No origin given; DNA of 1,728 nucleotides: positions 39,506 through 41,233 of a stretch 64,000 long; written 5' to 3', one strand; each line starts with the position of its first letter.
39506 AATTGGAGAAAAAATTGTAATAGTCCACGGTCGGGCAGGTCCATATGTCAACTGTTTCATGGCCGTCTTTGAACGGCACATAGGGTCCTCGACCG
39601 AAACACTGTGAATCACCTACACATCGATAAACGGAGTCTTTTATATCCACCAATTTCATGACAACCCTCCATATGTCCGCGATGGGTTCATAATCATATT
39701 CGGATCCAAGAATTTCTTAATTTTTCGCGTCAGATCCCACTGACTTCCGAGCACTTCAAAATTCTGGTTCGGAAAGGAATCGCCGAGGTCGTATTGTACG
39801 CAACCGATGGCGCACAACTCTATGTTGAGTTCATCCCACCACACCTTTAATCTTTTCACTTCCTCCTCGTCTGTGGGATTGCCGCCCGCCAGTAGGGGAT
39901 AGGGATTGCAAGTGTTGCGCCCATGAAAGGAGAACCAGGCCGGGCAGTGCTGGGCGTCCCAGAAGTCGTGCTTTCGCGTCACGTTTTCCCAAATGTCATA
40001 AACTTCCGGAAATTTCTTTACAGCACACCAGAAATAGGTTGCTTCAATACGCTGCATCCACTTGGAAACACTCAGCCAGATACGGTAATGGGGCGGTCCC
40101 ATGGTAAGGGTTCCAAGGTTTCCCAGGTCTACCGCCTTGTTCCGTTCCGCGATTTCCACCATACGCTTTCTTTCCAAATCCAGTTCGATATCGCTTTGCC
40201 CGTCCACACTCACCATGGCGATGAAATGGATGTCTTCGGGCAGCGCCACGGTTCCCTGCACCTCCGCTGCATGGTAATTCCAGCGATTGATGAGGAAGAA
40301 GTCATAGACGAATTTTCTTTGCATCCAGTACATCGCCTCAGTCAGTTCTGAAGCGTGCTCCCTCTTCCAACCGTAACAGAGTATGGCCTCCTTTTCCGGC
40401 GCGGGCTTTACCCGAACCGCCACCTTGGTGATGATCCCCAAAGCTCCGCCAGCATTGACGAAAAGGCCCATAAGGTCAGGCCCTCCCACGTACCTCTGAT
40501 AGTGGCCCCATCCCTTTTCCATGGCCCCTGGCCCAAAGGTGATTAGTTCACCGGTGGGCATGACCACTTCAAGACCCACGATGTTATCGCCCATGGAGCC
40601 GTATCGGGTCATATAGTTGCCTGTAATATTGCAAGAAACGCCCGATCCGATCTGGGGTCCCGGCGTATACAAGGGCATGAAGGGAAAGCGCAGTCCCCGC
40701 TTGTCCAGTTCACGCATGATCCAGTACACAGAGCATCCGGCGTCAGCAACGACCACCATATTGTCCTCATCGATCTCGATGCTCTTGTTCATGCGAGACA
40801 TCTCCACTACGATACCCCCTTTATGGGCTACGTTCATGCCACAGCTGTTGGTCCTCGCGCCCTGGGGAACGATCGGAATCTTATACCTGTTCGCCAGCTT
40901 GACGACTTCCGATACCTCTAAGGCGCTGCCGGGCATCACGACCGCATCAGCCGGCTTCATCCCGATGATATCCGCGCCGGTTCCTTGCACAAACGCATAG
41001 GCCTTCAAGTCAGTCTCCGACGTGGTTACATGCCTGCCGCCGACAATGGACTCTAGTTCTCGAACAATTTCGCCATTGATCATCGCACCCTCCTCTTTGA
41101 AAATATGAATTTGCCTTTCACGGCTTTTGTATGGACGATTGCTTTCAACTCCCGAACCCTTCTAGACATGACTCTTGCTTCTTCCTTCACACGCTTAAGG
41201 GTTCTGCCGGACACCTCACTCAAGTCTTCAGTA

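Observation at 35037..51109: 15-gene sigma-54-dependent operon: Liv-type importer with embedded acyl-CoA synthetase, PaaK-type ligase, DUF35/thiolase, GlcD/HdrD-like redox pair, crotonase, two Cys-motif DUF proteins and an AbfD-like dehydratase (substrate unknown)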

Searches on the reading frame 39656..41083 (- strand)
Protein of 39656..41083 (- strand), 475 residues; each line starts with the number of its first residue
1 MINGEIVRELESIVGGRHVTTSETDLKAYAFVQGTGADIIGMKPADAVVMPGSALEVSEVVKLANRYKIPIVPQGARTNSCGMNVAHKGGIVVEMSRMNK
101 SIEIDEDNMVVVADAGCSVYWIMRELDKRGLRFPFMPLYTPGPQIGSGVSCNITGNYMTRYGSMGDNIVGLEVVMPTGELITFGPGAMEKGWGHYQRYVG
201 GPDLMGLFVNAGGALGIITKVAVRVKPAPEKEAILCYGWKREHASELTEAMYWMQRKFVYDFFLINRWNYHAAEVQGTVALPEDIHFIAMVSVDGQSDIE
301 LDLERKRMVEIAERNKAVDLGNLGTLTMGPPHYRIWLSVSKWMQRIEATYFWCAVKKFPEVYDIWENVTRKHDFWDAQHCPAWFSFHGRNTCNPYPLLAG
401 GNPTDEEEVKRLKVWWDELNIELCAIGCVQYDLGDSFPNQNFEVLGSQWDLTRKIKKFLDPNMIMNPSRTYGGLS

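Call 4: search_protein_families(library=pfam, proteins=[window:39656-41083:-], max_evalue=0.01)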
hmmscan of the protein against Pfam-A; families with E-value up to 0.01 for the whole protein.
window:39656-41083:- (475 aa): 2 families
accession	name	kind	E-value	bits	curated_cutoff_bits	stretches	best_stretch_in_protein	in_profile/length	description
PF01565.28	FAD_binding_4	-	3.7e-32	111.3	26.4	1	46-183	2-138/139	FAD binding domain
PF02913.24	FAD-oxidase_C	-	0.00041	20.6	21.2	0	448-468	226-246/248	FAD linked oxidases, C-terminal domain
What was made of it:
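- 39656..41083 (-): FAD flavoprotein of a new clade with the D-lactate-dehydrogenase/VAO fold. FAD_binding_4 E=4e-32 (call 4).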

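Call 8: search_protein_families(library=ncbifam, proteins=[window:39656-41083:-], max_evalue=0.001)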
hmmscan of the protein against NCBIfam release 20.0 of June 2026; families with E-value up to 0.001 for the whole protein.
window:39656-41083:- (475 aa): 11 families
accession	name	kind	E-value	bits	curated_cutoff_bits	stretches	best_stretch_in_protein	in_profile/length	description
TIGR00387.1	glcD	equivalog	3.5e-35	121.6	567.9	1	48-319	1-263/413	glycolate oxidase subunit GlcD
NF008408.0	PRK11230.1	equivalog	7e-19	67.7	897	1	6-307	21-310/499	glycolate oxidase subunit GlcD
NF008439.0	PRK11282.1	equivalog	3.8e-18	65.5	284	1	57-246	11-191/358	glycolate oxidase subunit GlcE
NF053785.1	DcplphribOxDprE1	equivalog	2.3e-13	50.2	500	1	70-212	39-177/449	decaprenylphosphoryl-beta-D-ribose oxidase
TIGR01677.1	pln_FAD_oxido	subfamily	1.7e-08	33.5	383.1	1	47-229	36-215/560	FAD-dependent oxidoreductase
TIGR01678.1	FAD_lactone_ox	subfamily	1.9e-08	33.7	396.8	1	46-183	16-149/438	sugar 1,4-lactone oxidase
NF049975.1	2HglutDHaseYdiJ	equivalog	3.4e-08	31.7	1350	1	38-183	46-192/1018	D-2-hydroxyglutarate dehydrogenase YdiJ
TIGR01679.1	bact_FAD_ox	subfamily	1.1e-05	24.6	292.25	1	46-186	13-146/419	FAD-linked oxidoreductase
NF008387.0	PRK11183.1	equivalog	2.6e-05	23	391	1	4-128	9-132/570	D-lactate dehydrogenase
NF010480.0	PRK13905.1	equivalog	6.5e-05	21.9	259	1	44-191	33-172/303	UDP-N-acetylmuramate dehydrogenase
TIGR01676.1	GLDHase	equivalog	0.00095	18.1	458.25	0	52-134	69-149/541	L-galactonolactone dehydrogenase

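Call 10: find_encoding_contigs(protein=window:39656-41083:-, flank=10000, max_places=6)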
Protein window:39656-41083:- (475 aa): 1 contig read that carries it; 1 place shown.
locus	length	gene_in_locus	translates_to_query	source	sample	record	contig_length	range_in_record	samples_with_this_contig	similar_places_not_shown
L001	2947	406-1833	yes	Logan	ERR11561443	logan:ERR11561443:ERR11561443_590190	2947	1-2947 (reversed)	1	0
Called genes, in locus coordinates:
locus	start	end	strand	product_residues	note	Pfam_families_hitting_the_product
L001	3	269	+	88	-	?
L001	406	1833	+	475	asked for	PF01565:FAD_binding_4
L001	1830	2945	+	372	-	?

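Call 11: find_homologous_proteins(query=window:39656-41083:-, max_evalue=1e-20)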
Query window:39656-41083:- (475 aa): 215 proteins with E <= 1e-20 among 8000 candidates; the best 120 are listed.
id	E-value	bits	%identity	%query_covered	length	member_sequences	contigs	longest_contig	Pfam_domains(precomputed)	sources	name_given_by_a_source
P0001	0.0e+0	1077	94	100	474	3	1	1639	PF01565.29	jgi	jgi:glycolate oxidase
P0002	2.5e-289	978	83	100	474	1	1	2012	PF01565.29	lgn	-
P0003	5.5e-285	964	82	100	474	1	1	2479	PF01565.29,PF02913.25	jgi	-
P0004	6.1e-283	957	81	100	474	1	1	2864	PF01565.29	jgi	jgi:FAD/FMN-containing dehydrogenase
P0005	4.0e-280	948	81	100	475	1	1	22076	PF01565.29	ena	-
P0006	2.8e-277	938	80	100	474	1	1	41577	PF01565.29,PF02913.25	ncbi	-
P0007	1.2e-272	923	80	100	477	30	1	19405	PF01565.29,PF02913.25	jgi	jgi:glycolate oxidase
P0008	2.2e-271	919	78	100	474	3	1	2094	PF01565.29,PF02913.25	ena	-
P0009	1.8e-268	909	79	100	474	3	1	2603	PF01565.29,PF02913.25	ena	-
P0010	1.1e-264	897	77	100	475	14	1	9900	PF01565.29,PF02913.25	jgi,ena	-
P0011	4.1e-221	753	85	74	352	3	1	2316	PF01565.29,PF02913.25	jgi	-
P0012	4.4e-199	680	61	99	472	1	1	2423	PF01565.29,PF02913.25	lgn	-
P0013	2.9e-170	585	53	99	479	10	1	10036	PF01565.29,PF02913.25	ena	-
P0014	4.3e-170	585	53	99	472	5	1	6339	PF01565.29,PF02913.25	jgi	-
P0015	1.2e-168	580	54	99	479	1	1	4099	PF01565.29,PF02913.25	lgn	-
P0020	1.3e-164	567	53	99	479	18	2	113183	PF01565.29,PF02913.25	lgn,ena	-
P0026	1.4e-161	557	51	99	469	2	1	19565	PF01565.29,PF02913.25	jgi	jgi:glycolate oxidase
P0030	4.2e-155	535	50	99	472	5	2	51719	PF01565.29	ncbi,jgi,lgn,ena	ncbi:MAG: FAD-binding oxidoreductase [Syntrophorhabdales bacterium]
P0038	3.5e-124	433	45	98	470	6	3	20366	PF01565.29,PF02913.25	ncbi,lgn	ncbi:MAG: FAD-binding oxidoreductase [Candidatus Thorarchaeota archaeon]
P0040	1.2e-119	418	46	86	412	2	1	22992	PF01565.29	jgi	-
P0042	5.8e-92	327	47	72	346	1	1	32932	PF01565.29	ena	-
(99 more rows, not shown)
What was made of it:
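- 39656..41083 (-): About 47 relatives at 36% identity or more, then a drop to 30% or less (call 11).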

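Call 12: find_encoding_contigs(protein=P0006, flank=10000, max_places=2)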
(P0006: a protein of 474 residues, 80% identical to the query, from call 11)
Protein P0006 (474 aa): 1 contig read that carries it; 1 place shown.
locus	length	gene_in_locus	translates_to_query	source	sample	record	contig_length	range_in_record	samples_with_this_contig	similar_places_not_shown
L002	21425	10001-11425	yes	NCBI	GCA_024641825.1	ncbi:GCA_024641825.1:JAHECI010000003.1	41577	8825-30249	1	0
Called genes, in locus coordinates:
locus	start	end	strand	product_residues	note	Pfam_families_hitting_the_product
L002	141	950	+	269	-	PF00005:ABC_tran, PF13304:AAA_21 (weak)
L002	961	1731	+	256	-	PF13476:AAA_23 (faint), PF00005:ABC_tran, PF13304:AAA_21 (faint), PF12399:BCA_ABC_TP_C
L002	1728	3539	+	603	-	PF00501:AMP-binding, PF23562:AMP-binding_C_3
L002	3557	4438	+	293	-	PF02653:BPD_transp_2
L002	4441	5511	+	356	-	PF02653:BPD_transp_2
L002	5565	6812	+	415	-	PF13433:Peripla_BP_5 (weak), PF13458:Peripla_BP_6, PF01094:ANF_receptor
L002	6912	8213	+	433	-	PF00501:AMP-binding (weak), PF14535:AMP-binding_C_2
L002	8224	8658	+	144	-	PF12172:zf-ChsH2 (weak), PF01796:OB_ChsH2_C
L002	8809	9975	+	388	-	PF00108:Thiolase_N, PF02803:Thiolase_C, PF22691:Thiolase_C_1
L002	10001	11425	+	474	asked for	PF01565:FAD_binding_4, PF02913:FAD-oxidase_C (faint)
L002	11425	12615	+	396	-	PF02754:CCG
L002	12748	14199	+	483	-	PF11794:HpaB_N, PF03241:HpaB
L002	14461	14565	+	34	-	PF27804:GSU1558_StbA-like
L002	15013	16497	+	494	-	PF04055:Radical_SAM, PF13186:SPASM (weak)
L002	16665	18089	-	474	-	PF13506:Glyco_transf_21, PF00535:Glycos_transf_2, PF13641:Glyco_tranf_2_3, PF03142:Chitin_synth_2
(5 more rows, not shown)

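Call 13: find_encoding_contigs(protein=P0020, flank=10000, max_places=2)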
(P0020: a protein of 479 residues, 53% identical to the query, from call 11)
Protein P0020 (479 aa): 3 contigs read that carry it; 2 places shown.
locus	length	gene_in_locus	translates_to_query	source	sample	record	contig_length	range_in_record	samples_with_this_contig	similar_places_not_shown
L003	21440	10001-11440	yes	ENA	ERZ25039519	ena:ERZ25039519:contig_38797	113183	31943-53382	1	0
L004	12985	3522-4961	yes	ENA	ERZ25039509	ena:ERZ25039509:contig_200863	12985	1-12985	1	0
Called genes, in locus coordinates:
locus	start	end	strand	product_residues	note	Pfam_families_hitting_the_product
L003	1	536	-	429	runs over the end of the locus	PF09861:Lar_N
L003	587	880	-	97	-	-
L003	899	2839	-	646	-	PF02730:AFOR_N, PF01314:AFOR_C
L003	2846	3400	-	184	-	PF13247:Fer4_11, PF14697:Fer4_21 (weak), PF12838:Fer4_7, PF13187:Fer4_9, PF00037:Fer4, PF12797:Fer4_2 (weak), PF12837:Fer4_6 (weak), PF13237:Fer4_10 (weak)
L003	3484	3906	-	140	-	PF07729:FCD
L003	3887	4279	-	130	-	PF00392:GntR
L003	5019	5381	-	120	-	PF00190:Cupin_1, PF07883:Cupin_2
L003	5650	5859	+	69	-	-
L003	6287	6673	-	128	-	PF01078:Mg_chelatase, PF07728:AAA_5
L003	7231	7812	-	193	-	PF02525:Flavodoxin_2, PF03358:FMN_red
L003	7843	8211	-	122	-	PF18478:PIN_10 (faint), PF18480:DUF5615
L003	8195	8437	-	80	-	PF04255:DUF433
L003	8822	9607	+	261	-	PF02195:ParB_N, PF17762:HTH_ParB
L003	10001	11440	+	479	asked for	PF01565:FAD_binding_4, PF02913:FAD-oxidase_C (faint)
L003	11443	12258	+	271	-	PF13183:Fer4_8, PF12800:Fer4_4 (faint), PF13534:Fer4_17 (weak), PF02754:CCG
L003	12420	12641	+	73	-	-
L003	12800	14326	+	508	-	PF00501:AMP-binding, PF13193:AMP-binding_C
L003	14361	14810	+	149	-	PF01144:CoA_trans (weak)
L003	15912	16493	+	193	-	PF00440:TetR_N, PF17932:TetR_C_24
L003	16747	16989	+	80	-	PF04014:MazE_antitoxin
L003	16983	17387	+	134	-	PF01850:PIN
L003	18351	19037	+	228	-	PF00589:Phage_integrase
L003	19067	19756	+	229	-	-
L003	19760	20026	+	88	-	PF00239:Resolvase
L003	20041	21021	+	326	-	PF00239:Resolvase, PF07508:Recombinase, PF13408:Zn_ribbon_recom (weak)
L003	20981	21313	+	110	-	-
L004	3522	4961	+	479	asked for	PF01565:FAD_binding_4, PF02913:FAD-oxidase_C (faint)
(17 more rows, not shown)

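Call 14: find_encoding_contigs(protein=P0030, flank=10000, max_places=2)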
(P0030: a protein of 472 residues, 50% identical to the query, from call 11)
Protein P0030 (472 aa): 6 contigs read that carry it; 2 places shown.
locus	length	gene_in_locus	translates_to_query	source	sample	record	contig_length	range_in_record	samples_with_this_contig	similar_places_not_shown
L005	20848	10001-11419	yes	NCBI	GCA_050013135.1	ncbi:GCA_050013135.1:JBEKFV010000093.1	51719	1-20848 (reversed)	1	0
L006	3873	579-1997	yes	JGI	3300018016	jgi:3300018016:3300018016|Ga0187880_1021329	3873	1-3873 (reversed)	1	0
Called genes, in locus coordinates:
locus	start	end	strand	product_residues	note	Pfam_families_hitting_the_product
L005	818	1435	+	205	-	PF00440:TetR_N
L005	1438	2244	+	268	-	PF00005:ABC_tran, PF13304:AAA_21 (faint)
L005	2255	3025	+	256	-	PF13476:AAA_23 (weak), PF00005:ABC_tran, PF13304:AAA_21 (faint), PF12399:BCA_ABC_TP_C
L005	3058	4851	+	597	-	PF00501:AMP-binding, PF23562:AMP-binding_C_3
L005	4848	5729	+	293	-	PF02653:BPD_transp_2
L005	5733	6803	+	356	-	PF02653:BPD_transp_2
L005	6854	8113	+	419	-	PF13458:Peripla_BP_6, PF01094:ANF_receptor (weak)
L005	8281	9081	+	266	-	PF00378:ECH_1, PF16113:ECH_2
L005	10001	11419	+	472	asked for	PF01565:FAD_binding_4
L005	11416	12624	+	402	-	PF13183:Fer4_8, PF02754:CCG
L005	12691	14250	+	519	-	PF00501:AMP-binding, PF13193:AMP-binding_C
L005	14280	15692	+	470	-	PF08541:ACP_syn_III_C (weak), PF12172:zf-ChsH2, PF01796:OB_ChsH2_C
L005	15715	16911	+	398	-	PF00108:Thiolase_N, PF00109:ketoacyl-synt (faint), PF02803:Thiolase_C (weak), PF22691:Thiolase_C_1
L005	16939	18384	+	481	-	PF11794:HpaB_N, PF03241:HpaB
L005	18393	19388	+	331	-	PF00753:Lactamase_B, PF23023:Anti-Pycsar_Apyc1 (weak)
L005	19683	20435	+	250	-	-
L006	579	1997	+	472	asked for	PF01565:FAD_binding_4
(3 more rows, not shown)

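Call 28: find_related_loci(query=A1, collection=genome_contigs, flank=10000)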
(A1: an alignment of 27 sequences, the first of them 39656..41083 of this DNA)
Query A1 (475 aa) in genome_contigs; peptide patterns used: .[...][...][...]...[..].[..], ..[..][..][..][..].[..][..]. (x = any residue, [..] = any of these).
600 stretches matched a pattern (row limit reached: there are more); 577 encode a relative of the query (tblastn E <= 1e-3); the best 80 are kept; 80 distinct loci.
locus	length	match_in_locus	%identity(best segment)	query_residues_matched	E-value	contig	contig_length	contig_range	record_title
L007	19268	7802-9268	31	5-471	7e-56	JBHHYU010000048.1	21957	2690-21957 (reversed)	MAG: Candidatus Binatia bacterium isolate Maj_2_bin.31 NODE_1109_length_21957_cov_11.256232, whole genome shotgun sequen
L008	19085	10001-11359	27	1-467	4e-39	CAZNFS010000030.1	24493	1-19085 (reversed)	MAG TPA_asm: uncultured Desulfobacteraceae bacterium isolate SRP200020_co3_340 genome assembly, contig: NODE_2855_length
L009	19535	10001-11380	25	6-469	3e-33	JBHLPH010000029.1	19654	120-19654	MAG: Promethearchaeota archaeon isolate H2M.135 H2M.135@2107, whole genome shotgun sequence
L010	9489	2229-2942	32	2-240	4e-30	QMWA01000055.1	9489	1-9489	MAG: Thermoproteota archaeon isolate B14_G2 B14_Guay2_scaffold_02519, whole genome shotgun sequence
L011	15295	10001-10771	33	2-267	8e-30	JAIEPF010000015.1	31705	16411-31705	MAG: Burkholderiales bacterium isolate co.spades.DASTOOL.1kb_167 c_000000440702, whole genome shotgun sequence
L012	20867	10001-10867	30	7-313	2e-29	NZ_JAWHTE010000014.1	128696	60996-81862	Rhodophyticola sp. MJ-SS7 NODE_14_length_128696_cov_283.062790, whole genome shotgun sequence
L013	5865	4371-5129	32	6-267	3e-29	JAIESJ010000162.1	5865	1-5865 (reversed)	MAG: Burkholderiales bacterium isolate co.spades.METABAT.2.5kb_011 c_000000409606, whole genome shotgun sequence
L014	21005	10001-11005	29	7-345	1e-28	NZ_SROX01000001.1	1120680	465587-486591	Cupriavidus necator strain SHC 2-3 NODE_1_length_1120680_cov_82.090145, whole genome shotgun sequence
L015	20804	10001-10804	33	5-271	8e-29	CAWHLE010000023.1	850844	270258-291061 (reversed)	MAG: uncultured delta proteobacterium isolate MFD02416.bin.2.187 genome assembly, contig: contig_8094, whole genome shot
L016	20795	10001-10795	30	9-288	3e-28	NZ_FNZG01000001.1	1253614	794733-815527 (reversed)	Pseudooceanicola nitratireducens strain CGMCC 1.7292, whole genome shotgun sequence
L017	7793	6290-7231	28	1-320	4e-28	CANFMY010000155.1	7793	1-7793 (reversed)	MAG: Comamonadaceae bacterium isolate Jr-14may18-107 genome assembly, contig: Jr-14may18-C14910, whole genome shotgun se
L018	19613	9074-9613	33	45-232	5e-28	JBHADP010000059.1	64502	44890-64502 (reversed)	MAG: Neisseria sp. isolate Meta-D_MAG_60 Meta-D__117304, whole genome shotgun sequence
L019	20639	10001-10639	35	10-232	8e-28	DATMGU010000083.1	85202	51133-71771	MAG TPA_asm: Stellaceae bacterium isolate SMAG_U13497 k141_1405215, whole genome shotgun sequence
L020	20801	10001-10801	29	7-288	1e-27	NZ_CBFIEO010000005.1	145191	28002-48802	MAG: Cognatiyoonia sp. isolate Co_bin_266_indper Co_bin_266_indper_c5, whole genome shotgun sequence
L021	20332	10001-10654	35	5-227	1e-27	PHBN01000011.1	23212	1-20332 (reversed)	MAG: Deltaproteobacteria bacterium HGW-Deltaproteobacteria-1 yuki_s1_sub10_scaffold_200, whole genome shotgun sequence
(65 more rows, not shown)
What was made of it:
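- Tried and rejected: The genome_contigs scan with the full-length flavoprotein alignment (call 28) picked patterns from the generic FAD domain.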

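Call 29: find_encoding_contigs(protein=P0005, flank=10000, max_places=1)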
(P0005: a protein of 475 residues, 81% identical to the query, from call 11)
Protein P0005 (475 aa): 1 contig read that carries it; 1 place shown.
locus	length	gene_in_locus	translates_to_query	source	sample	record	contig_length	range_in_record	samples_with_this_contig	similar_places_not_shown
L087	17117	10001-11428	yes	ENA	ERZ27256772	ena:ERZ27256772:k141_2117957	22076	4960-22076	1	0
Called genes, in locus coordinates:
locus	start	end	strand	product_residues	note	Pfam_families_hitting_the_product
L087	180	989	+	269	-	PF00005:ABC_tran, PF13304:AAA_21 (faint)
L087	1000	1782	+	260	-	PF00005:ABC_tran, PF13304:AAA_21 (faint), PF12399:BCA_ABC_TP_C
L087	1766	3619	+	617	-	PF00501:AMP-binding, PF23562:AMP-binding_C_3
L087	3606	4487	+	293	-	PF02653:BPD_transp_2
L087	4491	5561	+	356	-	PF02653:BPD_transp_2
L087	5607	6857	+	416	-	PF13458:Peripla_BP_6, PF01094:ANF_receptor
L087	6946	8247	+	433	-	PF00501:AMP-binding (weak), PF14535:AMP-binding_C_2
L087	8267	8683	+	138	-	PF12172:zf-ChsH2, PF01796:OB_ChsH2_C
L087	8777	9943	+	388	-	PF00108:Thiolase_N, PF00109:ketoacyl-synt (faint), PF02803:Thiolase_C, PF22691:Thiolase_C_1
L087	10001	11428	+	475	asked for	PF01565:FAD_binding_4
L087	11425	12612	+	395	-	PF02754:CCG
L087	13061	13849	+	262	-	PF02596:DUF169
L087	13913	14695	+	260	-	PF00378:ECH_1, PF16113:ECH_2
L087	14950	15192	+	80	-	-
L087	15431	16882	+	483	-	PF11794:HpaB_N, PF03241:HpaB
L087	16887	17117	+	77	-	?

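Call 30: find_encoding_contigs(protein=P0007, flank=10000, max_places=1)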
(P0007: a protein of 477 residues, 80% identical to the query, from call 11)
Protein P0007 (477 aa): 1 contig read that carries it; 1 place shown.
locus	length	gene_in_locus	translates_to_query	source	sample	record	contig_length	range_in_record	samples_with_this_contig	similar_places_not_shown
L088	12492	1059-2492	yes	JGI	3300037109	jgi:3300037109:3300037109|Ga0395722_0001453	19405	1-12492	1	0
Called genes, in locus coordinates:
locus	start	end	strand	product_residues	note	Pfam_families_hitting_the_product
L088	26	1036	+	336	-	PF00108:Thiolase_N, PF02803:Thiolase_C, PF22691:Thiolase_C_1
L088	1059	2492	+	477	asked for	PF01565:FAD_binding_4, PF02913:FAD-oxidase_C (faint)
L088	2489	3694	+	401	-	PF02754:CCG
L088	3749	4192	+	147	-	PF01575:MaoC_dehydratas, PF13452:FAS1_DH_region (weak), PF19315:MC_hydratase (weak)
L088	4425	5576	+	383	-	PF13433:Peripla_BP_5, PF13458:Peripla_BP_6, PF01094:ANF_receptor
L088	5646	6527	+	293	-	PF02653:BPD_transp_2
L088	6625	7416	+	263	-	PF02653:BPD_transp_2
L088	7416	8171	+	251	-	PF00005:ABC_tran, PF13304:AAA_21, PF12399:BCA_ABC_TP_C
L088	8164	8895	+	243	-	PF13555:AAA_29 (weak), PF00005:ABC_tran, PF13304:AAA_21 (weak)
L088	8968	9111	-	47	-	-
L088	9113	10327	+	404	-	PF00083:Sugar_tr (weak), PF07690:MFS_1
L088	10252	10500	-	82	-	-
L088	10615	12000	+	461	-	PF01565:FAD_binding_4, PF02913:FAD-oxidase_C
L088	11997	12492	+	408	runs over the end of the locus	PF12838:Fer4_7 (weak), PF13183:Fer4_8, PF13534:Fer4_17, PF02754:CCG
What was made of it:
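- In L088 the pair sits between a thiolase and a MaoC hydratase (call 30).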
